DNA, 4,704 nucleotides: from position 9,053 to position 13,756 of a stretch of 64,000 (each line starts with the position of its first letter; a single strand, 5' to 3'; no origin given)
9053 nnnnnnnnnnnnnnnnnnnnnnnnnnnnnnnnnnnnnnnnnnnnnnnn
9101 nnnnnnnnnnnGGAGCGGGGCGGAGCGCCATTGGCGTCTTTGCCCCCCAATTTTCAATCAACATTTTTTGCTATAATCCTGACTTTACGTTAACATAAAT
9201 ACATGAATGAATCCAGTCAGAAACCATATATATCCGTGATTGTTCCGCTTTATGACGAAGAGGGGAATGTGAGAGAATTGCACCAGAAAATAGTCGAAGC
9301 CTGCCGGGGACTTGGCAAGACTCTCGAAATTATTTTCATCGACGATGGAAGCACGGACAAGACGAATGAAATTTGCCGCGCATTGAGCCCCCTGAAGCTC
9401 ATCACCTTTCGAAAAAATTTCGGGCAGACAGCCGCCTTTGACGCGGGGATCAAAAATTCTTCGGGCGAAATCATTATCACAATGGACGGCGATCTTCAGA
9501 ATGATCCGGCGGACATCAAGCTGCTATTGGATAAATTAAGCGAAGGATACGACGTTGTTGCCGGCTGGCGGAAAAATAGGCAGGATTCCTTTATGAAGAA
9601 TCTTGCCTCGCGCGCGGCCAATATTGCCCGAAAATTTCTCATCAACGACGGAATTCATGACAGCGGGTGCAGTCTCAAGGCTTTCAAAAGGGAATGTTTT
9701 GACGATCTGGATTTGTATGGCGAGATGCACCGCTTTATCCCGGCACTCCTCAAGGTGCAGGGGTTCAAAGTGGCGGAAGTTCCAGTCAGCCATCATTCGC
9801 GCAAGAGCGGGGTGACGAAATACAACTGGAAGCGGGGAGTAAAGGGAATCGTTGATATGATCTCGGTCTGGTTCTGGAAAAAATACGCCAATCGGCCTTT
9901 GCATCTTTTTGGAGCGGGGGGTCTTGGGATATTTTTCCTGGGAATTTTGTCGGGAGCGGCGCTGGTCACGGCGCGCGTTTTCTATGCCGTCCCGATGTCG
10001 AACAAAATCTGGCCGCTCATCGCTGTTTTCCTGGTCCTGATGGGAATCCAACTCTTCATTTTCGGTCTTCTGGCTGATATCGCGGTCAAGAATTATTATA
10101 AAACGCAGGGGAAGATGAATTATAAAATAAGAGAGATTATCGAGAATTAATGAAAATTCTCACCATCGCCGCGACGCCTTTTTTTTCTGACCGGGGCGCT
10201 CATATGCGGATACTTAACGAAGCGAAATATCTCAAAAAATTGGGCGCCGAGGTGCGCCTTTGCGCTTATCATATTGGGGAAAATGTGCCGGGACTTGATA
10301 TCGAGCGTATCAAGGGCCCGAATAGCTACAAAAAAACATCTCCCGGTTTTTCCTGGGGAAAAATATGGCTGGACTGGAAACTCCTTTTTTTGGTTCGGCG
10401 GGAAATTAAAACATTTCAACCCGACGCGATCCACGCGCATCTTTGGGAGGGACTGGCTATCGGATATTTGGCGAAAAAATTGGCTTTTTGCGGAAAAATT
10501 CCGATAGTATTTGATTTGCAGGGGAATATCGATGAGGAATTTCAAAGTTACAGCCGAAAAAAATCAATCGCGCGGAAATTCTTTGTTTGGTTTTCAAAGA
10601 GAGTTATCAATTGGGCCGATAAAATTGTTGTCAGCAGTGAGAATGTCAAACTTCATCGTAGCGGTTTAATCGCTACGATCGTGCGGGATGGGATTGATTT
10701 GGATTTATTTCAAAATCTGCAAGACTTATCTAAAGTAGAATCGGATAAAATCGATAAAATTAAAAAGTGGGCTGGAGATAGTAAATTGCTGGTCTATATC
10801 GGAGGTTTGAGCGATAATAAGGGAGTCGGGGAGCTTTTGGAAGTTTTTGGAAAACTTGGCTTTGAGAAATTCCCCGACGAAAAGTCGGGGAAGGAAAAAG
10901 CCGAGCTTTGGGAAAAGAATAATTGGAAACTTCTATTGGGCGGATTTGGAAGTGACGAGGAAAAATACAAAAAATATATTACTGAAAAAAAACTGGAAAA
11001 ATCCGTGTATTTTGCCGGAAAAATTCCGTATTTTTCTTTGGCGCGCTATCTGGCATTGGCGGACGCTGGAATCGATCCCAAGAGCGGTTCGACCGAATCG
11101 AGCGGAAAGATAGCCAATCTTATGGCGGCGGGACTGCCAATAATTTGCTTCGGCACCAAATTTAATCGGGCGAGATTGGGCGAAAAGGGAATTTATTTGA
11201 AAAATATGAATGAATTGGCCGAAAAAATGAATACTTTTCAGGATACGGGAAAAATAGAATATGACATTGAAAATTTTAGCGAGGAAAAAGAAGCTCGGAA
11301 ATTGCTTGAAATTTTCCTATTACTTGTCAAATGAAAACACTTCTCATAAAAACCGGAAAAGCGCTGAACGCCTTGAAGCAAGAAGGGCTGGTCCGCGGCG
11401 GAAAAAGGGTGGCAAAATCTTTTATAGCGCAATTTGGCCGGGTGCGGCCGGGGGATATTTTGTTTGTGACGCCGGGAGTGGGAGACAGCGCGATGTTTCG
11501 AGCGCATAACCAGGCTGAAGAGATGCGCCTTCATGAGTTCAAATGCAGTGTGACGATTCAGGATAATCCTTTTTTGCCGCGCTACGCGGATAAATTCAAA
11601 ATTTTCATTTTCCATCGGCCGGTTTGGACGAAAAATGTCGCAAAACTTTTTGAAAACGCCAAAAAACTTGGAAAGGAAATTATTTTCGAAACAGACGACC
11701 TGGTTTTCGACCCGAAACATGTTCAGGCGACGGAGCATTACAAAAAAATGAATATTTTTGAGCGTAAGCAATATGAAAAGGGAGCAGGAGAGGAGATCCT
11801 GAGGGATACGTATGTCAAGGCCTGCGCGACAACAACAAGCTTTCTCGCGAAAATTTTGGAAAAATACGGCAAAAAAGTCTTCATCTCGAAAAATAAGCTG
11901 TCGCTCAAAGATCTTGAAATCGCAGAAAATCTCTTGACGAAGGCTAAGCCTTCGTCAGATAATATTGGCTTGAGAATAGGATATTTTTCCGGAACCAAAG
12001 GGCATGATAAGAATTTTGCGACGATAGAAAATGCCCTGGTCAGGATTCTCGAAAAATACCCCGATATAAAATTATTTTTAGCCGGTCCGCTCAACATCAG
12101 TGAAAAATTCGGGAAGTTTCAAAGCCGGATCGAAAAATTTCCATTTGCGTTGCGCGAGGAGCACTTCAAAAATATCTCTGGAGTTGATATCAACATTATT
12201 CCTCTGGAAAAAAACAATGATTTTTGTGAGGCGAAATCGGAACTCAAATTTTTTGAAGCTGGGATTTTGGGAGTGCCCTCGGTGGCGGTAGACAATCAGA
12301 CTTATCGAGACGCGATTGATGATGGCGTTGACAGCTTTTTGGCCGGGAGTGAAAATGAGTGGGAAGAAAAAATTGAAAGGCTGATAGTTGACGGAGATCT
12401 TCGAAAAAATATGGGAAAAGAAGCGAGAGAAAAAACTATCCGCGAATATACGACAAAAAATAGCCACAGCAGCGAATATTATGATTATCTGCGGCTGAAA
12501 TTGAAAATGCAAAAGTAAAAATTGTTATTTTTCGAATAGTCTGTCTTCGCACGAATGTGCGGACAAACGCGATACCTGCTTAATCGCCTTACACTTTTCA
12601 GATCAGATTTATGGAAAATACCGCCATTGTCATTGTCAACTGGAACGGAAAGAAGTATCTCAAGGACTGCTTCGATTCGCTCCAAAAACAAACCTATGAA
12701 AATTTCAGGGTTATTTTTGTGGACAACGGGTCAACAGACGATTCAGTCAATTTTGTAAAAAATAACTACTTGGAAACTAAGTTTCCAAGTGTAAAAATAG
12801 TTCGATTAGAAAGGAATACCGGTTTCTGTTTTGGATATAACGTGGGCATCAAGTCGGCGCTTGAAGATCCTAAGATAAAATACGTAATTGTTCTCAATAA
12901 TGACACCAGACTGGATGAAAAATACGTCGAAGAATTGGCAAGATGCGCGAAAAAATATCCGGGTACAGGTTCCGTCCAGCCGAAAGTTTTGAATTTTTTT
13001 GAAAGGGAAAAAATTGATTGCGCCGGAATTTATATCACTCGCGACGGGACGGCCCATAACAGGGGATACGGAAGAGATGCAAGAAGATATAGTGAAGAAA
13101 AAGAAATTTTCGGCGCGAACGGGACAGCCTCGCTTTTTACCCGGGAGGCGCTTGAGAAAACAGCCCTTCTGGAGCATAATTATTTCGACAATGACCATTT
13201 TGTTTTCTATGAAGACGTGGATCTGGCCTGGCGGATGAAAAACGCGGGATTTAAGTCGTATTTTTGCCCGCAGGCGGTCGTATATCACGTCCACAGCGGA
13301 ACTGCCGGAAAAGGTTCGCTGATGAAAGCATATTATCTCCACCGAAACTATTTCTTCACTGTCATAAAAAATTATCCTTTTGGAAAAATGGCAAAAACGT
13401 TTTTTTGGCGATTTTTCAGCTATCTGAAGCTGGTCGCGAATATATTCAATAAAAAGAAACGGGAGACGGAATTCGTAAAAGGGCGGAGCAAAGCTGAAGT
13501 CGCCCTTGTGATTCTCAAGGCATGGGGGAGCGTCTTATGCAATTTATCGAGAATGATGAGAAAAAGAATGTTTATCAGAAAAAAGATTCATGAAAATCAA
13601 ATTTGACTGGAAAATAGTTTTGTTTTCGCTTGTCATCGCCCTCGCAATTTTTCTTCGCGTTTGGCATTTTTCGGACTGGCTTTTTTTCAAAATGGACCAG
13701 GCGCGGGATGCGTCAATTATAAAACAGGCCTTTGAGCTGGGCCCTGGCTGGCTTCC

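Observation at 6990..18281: Three co-localised polyprenyl-P-sugar synthase (GT2) + GT-C transferase modules: a eukaryote/actinobacteria-style extracytoplasmic glycosylation system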

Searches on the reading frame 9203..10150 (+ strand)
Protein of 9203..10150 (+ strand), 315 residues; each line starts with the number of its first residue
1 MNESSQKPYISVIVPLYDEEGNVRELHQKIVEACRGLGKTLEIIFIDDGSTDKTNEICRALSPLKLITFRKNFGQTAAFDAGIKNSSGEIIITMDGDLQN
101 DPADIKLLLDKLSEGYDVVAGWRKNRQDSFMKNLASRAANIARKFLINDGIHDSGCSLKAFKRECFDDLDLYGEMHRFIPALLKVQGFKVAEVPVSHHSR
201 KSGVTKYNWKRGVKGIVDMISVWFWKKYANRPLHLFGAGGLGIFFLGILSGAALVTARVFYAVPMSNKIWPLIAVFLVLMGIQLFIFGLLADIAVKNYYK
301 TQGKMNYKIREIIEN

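Call 3: search_protein_families(library=pfam, proteins=[window:9203-10150:+], max_evalue=0.01)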
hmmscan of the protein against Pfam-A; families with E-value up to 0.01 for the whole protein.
window:9203-10150:+ (315 aa): 3 families
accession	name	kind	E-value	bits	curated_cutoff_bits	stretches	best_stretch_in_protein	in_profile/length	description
PF00535.33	Glycos_transf_2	-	8.6e-31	107.6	23.3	1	11-169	1-167/168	Glycosyl transferase family 2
PF10111.15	Glyco_tranf_2_2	-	9.2e-06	25.8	27.3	1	11-98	1-92/276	Glycosyltransferase like family 2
PF07332.16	Phage_holin_3_6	-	0.0079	16.7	28.4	0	237-304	42-100/116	Putative Actinobacterial Holin-X, holin superfamily III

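Call 4: search_protein_families(library=ncbifam, proteins=[window:9203-10150:+], max_evalue=0.01)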
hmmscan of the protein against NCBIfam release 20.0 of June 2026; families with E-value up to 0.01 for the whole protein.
window:9203-10150:+ (315 aa): 19 families
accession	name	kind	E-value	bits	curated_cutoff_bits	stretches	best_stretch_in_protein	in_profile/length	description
NF007986.1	PRK10714.1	equivalog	1.2e-49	169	529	1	10-314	8-313/316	undecaprenyl-phosphate 4-deoxy-4-formamido-L-arabinose transferase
NF047588.1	GlcsyltransPgfSStrep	equivalog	7e-42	143.7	500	1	10-311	3-304/308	glycosyltransferase PgfS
TIGR04182.1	glyco_TIGR04182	equivalog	4.8e-25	88.5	325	1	10-299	2-287/293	S-layer glycoprotein N-glycosyltransferase AglJ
TIGR03937.1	PgaC_IcaA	equivalog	2.6e-14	53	422.3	1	3-119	40-157/407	poly-beta-1,6-N-acetyl-D-glucosamine synthase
NF041391.1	DPhHxTase_Halo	equivalog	3.1e-12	45.9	375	1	17-218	4-203/213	dolichyl-phosphate hexose transferase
NF058614.1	PPMAGASynPpgS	equivalog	4.7e-12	45.8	370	1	12-196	4-195/226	polyprenyl-phospho-N-acetylgalactosaminyl synthase PpgS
TIGR04283.1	glyco_like_mftF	equivalog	1.7e-10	40.9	182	1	10-172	1-154/221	TIGR04283 family arsenosugar biosynthesis glycosyltransferase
NF041875.1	EPS_EpsD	equivalog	7.4e-10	38.7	370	1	10-115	1-107/325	exopolysaccharide biosynthesis glycosyltransferase EpsD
TIGR03965.1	mycofact_glyco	equivalog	1.2e-09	37.6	280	1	6-114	72-181/467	mycofactocin biosynthesis glycosyltransferase MftF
NF007482.0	PRK10073.1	equivalog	4.7e-09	35.7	423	1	5-109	3-107/334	glycosyltransferase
TIGR04242.1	nodulat_NodC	equivalog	4.3e-07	29.2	550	1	3-114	43-158/395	chitooligosaccharide synthase NodC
TIGR03111.1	glyc2_xrt_Gpos1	hypoth_equivalog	4.9e-07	28.9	363.95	1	4-115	45-159/439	TIGR03111 family XrtG-associated glycosyltransferase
NF050050.1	ProtGlycPglI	equivalog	7.5e-07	28.8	500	1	7-129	1-125/306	GalNAc(5)-diNAcBac-PP-undecaprenol beta-1,3-glucosyltransferase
NF047683.1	TeichurnBiosyTuaG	equivalog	8.1e-07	28.9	400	1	5-100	3-99/252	teichuronic acid biosynthesis protein TuaG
NF010496.0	PRK13915.1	equivalog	1.2e-06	27.9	262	1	6-102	29-131/307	glucosyl-3-phosphoglycerate synthase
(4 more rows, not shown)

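Call 33: search_solved_structures(query=window:9203-10150:+, max_evalue=0.001)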
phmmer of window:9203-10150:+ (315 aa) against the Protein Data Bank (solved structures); distinct sequences matched with E-value up to 0.001: 17.
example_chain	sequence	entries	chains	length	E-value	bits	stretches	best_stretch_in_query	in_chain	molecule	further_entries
9bhc_C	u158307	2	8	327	6.1e-46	160.4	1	9-313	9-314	Undecaprenyl-phosphate 4-deoxy-4-formamido-L-arabinose transferase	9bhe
8vxh_A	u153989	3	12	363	8.7e-46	159.8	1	9-313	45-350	Undecaprenyl-phosphate 4-deoxy-4-formamido-L-arabinose transferase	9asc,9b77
9hwj_A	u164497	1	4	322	8.1e-45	156.7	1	9-313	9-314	Undecaprenyl-phosphate 4-deoxy-4-formamido-L-arabinose transferase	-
5eke_A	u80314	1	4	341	4.4e-26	95.1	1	9-309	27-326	Uncharacterized glycosyltransferase sll0501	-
5ekp_C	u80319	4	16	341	9.6e-26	94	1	9-309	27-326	Uncharacterized glycosyltransferase sll0501 | Glycosyltransferase sll0501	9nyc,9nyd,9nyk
9nye_A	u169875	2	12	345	1e-25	94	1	9-309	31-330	Glycosyltransferase sll0501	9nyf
5mlz_A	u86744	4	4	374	1.1e-19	74.1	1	7-234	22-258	Dolichol monophosphate mannose synthase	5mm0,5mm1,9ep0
5hea_A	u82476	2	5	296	6.6e-07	32.1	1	9-97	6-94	Putative glycosyltransferase (GalT1)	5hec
6p61_A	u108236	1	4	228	1.3e-06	31.2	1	6-108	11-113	Glycosyltransferase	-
2z87_A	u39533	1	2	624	9.2e-06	28.4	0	7-138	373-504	Chondroitin synthase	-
2z86_A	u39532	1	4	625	9.3e-06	28.4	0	7-138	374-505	Chondroitin synthase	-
3bcv_A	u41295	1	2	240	5.5e-05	25.8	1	7-113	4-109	Putative glycosyltransferase protein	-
6yv7_B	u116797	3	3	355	0.0006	22.4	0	5-98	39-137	Glycosyl transferase, family 2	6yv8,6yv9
6yv7_A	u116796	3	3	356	0.0006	22.4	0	5-98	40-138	Glycosyl transferase, family 2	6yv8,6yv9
9omh_A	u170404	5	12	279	0.00082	22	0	10-122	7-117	Glycosyltransferase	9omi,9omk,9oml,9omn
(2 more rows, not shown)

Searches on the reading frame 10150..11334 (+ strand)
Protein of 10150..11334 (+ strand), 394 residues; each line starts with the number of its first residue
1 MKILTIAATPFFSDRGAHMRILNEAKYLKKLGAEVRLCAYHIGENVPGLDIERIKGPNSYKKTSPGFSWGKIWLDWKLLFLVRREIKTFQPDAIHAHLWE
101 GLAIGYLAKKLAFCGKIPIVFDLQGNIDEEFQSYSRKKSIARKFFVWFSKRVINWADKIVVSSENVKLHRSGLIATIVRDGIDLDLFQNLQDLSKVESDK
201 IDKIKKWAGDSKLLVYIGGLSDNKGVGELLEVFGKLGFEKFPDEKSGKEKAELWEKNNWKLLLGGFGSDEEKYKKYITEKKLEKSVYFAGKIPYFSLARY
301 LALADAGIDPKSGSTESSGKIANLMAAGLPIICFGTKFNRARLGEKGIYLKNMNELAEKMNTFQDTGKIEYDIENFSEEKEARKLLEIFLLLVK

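Call 3: search_protein_families(library=pfam, proteins=[window:10150-11334:+], max_evalue=0.01)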
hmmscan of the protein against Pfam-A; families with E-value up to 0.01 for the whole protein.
window:10150-11334:+ (394 aa): 4 families
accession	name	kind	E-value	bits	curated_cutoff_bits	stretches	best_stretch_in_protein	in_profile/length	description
PF13439.12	Glyco_transf_4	-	1.8e-15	57.8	28.5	1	16-167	3-145/170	Glycosyltransferase Family 4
PF13579.12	Glyco_trans_4_4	-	1.2e-12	48.9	29.7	1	16-165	2-137/158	Glycosyl transferase 4-like domain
PF00534.26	Glycos_transf_1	-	8.2e-12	45.4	26.4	1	199-362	3-154/172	Glycosyl transferases group 1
PF13692.12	Glyco_trans_1_4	-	2.1e-11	44.7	27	1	212-362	2-138/142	Glycosyl transferases group 1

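Call 4: search_protein_families(library=ncbifam, proteins=[window:10150-11334:+], max_evalue=0.01)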
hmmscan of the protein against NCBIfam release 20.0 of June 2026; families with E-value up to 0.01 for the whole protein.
window:10150-11334:+ (394 aa): 11 families
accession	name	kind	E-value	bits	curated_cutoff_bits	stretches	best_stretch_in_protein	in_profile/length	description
NF047684.1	TeichurnBiosyTuaC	equivalog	5.4e-10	38.8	550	1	87-237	105-245/391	teichuronic acid biosynthesis protein TuaC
TIGR04063.1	stp3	hypoth_equivalog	1.8e-08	33.7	442.05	1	84-306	86-292/397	TIGR04063 family PEP-CTERM/XrtA system glycosyltransferase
NF049988.1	MGlcDAGSynMgs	equivalog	6.9e-08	32.2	400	1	75-371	68-358/398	alpha-monoglucosyldiacylglycerol synthase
NF038255.1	exopoly_VpsD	equivalog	0.00026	20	300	0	81-101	92-112/381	VpsD family glycosyltransferase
NF047676.1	TeichurnBiosyTuaH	equivalog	0.00034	19.6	550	1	149-354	152-338/384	teichuronic acid biosynthesis protein TuaH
TIGR02149.1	glgA_Coryne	subfamily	0.00072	18.8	302.4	1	91-232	84-225/391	glycogen synthase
NF047881.1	glyco_SdgB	exception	0.00081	18.2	800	1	258-347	352-438/496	serine-aspartate repeat adhesin O-glycosyltransferase SdgB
TIGR04157.1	glyco_rSAM_CFB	subfamily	0.0011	18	400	0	189-333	205-329/406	TIGR04157 family glycosyltransferase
TIGR03999.1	thiol_BshA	equivalog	0.0025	16.8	273.7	0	253-333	224-301/375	N-acetyl-alpha-D-glucosaminyl L-malate synthase BshA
NF053787.1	GlcN_PG_synth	equivalog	0.003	16.5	480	0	167-237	157-223/361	N-acetylglucosaminyl phosphatidylglycerol synthase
NF012028.0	PRK15484.1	subfamily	0.0096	15.1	618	0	153-311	137-284/380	lipopolysaccharide N-acetylglucosaminyltransferase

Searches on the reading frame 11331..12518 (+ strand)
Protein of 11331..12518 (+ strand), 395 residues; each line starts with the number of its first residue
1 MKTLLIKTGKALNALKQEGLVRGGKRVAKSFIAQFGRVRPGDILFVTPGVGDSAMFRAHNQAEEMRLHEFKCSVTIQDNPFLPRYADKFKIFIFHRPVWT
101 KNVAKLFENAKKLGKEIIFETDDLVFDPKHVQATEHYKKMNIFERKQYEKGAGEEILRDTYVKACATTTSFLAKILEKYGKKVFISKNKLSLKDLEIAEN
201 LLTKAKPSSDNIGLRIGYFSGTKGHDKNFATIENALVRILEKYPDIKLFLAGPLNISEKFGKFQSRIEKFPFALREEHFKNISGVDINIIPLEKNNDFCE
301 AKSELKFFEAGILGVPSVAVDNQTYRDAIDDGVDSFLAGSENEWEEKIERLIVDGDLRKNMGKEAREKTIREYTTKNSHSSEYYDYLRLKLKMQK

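Call 3: search_protein_families(library=pfam, proteins=[window:11331-12518:+], max_evalue=0.01)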
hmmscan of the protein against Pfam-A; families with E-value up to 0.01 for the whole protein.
window:11331-12518:+ (395 aa): 3 families
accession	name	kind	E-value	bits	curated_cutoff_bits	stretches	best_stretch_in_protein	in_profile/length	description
PF00534.26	Glycos_transf_1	-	1.8e-09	37.8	26.4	1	219-367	20-171/172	Glycosyl transferases group 1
PF13524.12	Glyco_trans_1_2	-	2e-06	28.2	25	1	243-377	12-137/144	Glycosyl transferase-like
PF13692.12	Glyco_trans_1_4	-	2.3e-06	28.3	27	1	216-353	4-141/142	Glycosyl transferases group 1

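Call 4: search_protein_families(library=ncbifam, proteins=[window:11331-12518:+], max_evalue=0.01)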
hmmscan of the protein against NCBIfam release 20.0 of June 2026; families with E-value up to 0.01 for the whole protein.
window:11331-12518:+ (395 aa): 2 families
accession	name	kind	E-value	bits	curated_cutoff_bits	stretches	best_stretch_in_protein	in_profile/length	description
NF038229.1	Glyco4_Geo_Pelo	equivalog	1.8e-06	27.2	400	1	231-376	178-323/338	GPMC system family 4 glycosyltransferase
NF041876.1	EPS_EpsE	equivalog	0.0015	17.9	400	1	307-378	312-385/389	exopolysaccharide biosynthesis GT4 family glycosyltransferase EpsE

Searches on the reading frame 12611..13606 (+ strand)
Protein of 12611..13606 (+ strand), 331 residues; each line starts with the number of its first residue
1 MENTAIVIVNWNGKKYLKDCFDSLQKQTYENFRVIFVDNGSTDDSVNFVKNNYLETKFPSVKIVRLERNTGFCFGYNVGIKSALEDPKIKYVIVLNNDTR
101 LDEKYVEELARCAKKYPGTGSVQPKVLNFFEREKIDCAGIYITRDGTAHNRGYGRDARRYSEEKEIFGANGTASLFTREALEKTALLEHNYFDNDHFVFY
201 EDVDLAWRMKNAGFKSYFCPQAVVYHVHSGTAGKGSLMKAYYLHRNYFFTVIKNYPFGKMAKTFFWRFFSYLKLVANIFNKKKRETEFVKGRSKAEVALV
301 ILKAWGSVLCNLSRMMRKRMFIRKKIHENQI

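Call 3: search_protein_families(library=pfam, proteins=[window:12611-13606:+], max_evalue=0.01)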
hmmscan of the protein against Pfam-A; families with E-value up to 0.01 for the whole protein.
window:12611-13606:+ (331 aa): 4 families
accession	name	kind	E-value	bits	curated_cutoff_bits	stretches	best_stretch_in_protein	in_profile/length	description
PF00535.33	Glycos_transf_2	-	3.8e-23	82.7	23.3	1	6-183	2-166/168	Glycosyl transferase family 2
PF13641.12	Glyco_tranf_2_3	-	7e-15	56.1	27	1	4-229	3-214/230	Glycosyltransferase like family 2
PF13632.12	Glyco_trans_2_3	-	7.3e-09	36.2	27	1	91-260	1-148/198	Glycosyl transferase family group 2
PF10111.15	Glyco_tranf_2_2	-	0.004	17.1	27.3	1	6-51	4-49/276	Glycosyltransferase like family 2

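Call 4: search_protein_families(library=ncbifam, proteins=[window:12611-13606:+], max_evalue=0.01)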
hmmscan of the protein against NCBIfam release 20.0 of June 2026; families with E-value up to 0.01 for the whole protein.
window:12611-13606:+ (331 aa): 20 families
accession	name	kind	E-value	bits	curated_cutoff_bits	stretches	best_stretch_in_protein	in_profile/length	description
TIGR03937.1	PgaC_IcaA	equivalog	1.2e-16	60.7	422.3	1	3-226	46-250/407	poly-beta-1,6-N-acetyl-D-glucosamine synthase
TIGR01556.1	rhamnosyltran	subfamily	1.9e-16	60.1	200.55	1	16-288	9-271/281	rhamnosyltransferase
NF041875.1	EPS_EpsD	equivalog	2.2e-14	53.6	370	1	6-228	3-208/325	exopolysaccharide biosynthesis glycosyltransferase EpsD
NF007482.0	PRK10073.1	equivalog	4.2e-14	52.3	423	1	4-114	8-111/334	glycosyltransferase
TIGR03965.1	mycofact_glyco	equivalog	4.4e-14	52.2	280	2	182-231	237-285/467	mycofactocin biosynthesis glycosyltransferase MftF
NF038302.1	EPS_HpsE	equivalog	1.4e-12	47.2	300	1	5-227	4-223/307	hormogonium polysaccharide biosynthesis glycosyltransferase HpsE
NF038299.1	EPS_HpsN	equivalog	6.4e-12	45.1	425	1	5-271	4-269/317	hormogonium polysaccharide biosynthesis glycosyltransferase HpsN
TIGR03111.1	glyc2_xrt_Gpos1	hypoth_equivalog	3.8e-10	39.1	363.95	1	5-225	52-265/439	TIGR03111 family XrtG-associated glycosyltransferase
NF047683.1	TeichurnBiosyTuaG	equivalog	7e-10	39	400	1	5-104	9-102/252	teichuronic acid biosynthesis protein TuaG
NF050113.1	gal_furan_GlfT1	equivalog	1.2e-08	34.7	330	1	6-229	3-209/290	galactofuranosyltransferase GlfT1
TIGR04242.1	nodulat_NodC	equivalog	4e-08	32.6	550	1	12-227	59-265/395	chitooligosaccharide synthase NodC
TIGR04283.1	glyco_like_mftF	equivalog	9.4e-08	31.9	182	1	5-113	2-97/221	TIGR04283 family arsenosugar biosynthesis glycosyltransferase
NF050050.1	ProtGlycPglI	equivalog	1.7e-07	30.9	500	1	4-113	4-108/306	GalNAc(5)-diNAcBac-PP-undecaprenol beta-1,3-glucosyltransferase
NF053739.1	GlytfEpsEBac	equivalog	1.2e-06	27.7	450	1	6-78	5-76/265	glycosyltransferase EpsE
NF045692.1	OglycostaseCruG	equivalog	5.3e-06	25.6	600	1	3-53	42-92/386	2'-O-glycosyltransferase CruG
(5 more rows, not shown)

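Call 53: search_solved_structures(query=window:12611-13606:+, max_evalue=0.001)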
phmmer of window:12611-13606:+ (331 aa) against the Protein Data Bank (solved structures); distinct sequences matched with E-value up to 0.001: 11.
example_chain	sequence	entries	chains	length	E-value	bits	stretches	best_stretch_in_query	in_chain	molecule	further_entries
5hea_A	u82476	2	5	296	9.3e-11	44.6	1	5-113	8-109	Putative glycosyltransferase (GalT1)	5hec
3l7j_A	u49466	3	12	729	4.8e-07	32.4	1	4-101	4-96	Teichoic acid biosynthesis protein F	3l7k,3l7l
3l7m_A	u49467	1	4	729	4.8e-07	32.4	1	4-101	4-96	Teichoic acid biosynthesis protein F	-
3l7i_A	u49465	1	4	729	4.8e-07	32.4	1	4-101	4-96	Teichoic acid biosynthesis protein F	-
2z87_A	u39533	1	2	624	4.2e-06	29.3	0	5-80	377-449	Chondroitin synthase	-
2z86_A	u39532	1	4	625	4.2e-06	29.3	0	5-80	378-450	Chondroitin synthase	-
6p61_A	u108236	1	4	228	5.6e-06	28.9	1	4-111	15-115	Glycosyltransferase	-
3bcv_A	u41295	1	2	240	1.7e-05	27.2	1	5-116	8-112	Putative glycosyltransferase protein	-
8vh7_A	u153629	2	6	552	7e-05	25.2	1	5-83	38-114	Heparosan synthase B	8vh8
8viw_A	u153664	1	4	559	7.2e-05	25.2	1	5-83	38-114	Heparosan synthase B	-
5tze_C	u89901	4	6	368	0.0003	23.2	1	5-108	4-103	Glycosyl transferase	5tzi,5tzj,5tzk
